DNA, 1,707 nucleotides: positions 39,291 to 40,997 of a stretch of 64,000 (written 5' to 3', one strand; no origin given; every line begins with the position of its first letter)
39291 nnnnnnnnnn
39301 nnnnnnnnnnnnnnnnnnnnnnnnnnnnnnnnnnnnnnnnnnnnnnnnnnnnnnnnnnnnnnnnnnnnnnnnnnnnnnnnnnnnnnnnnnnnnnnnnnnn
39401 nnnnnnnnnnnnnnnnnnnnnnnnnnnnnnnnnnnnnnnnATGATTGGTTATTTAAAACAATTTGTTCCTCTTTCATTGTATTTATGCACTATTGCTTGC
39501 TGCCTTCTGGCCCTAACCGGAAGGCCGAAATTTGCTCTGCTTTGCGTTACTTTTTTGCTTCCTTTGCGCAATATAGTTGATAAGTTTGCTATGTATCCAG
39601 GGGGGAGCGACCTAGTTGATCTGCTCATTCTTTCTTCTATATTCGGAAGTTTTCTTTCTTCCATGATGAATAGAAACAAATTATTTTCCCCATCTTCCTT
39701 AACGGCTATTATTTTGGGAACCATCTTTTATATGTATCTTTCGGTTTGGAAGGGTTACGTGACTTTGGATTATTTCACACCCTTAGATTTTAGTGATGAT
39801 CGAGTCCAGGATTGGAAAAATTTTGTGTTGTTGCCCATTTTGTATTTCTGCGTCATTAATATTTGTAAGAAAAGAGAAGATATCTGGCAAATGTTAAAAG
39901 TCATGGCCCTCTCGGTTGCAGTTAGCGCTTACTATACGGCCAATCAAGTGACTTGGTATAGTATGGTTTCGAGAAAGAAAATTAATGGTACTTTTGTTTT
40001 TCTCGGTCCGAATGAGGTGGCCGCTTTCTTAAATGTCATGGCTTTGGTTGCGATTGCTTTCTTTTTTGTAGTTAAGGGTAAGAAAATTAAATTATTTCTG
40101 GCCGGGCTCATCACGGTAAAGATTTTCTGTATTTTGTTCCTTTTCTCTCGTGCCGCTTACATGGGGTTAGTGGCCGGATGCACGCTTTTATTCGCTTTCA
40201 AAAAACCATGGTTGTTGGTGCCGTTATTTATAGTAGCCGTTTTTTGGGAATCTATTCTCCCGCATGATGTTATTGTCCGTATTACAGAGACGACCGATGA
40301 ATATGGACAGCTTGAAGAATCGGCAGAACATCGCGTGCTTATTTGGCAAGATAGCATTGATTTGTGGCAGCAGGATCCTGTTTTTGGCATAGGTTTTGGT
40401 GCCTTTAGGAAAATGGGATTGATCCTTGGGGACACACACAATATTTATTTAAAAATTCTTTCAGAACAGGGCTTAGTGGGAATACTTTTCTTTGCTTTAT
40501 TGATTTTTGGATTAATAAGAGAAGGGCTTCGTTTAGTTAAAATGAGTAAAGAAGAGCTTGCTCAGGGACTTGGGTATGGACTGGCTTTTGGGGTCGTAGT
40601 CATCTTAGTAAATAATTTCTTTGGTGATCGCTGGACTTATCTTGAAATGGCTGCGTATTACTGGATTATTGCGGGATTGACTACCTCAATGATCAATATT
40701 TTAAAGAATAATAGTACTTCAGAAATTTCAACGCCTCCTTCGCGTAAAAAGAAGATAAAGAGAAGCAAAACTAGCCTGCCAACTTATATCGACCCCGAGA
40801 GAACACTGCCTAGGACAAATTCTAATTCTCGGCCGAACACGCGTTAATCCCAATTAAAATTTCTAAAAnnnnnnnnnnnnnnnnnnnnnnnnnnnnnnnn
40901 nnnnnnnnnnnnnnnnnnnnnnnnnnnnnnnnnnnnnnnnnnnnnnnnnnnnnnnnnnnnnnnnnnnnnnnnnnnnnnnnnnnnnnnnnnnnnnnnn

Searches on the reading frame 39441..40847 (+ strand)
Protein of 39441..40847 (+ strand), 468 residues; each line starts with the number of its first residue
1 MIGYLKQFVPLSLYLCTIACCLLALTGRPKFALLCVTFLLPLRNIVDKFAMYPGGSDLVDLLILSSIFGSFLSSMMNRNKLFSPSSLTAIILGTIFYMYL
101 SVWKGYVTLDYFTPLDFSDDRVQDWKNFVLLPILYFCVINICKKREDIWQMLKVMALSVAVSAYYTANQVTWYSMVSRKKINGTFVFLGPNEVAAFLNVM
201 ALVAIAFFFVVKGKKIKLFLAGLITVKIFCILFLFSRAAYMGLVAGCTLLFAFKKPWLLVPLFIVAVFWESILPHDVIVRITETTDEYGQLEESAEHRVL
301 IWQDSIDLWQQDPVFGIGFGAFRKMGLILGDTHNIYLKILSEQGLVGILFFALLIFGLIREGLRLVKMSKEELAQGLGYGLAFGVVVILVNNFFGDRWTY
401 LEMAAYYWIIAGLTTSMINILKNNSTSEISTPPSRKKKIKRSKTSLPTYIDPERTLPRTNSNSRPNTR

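Call 23: search_protein_families(library=pfam, proteins=[window:39441-40847:+], max_evalue=0.00001)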
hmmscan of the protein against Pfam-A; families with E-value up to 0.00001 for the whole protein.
window:39441-40847:+ (468 aa): 1 family
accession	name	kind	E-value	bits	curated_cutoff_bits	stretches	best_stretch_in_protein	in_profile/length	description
PF04932.20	Wzy_C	-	3e-15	56.8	31.7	1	228-352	7-149/149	O-Antigen ligase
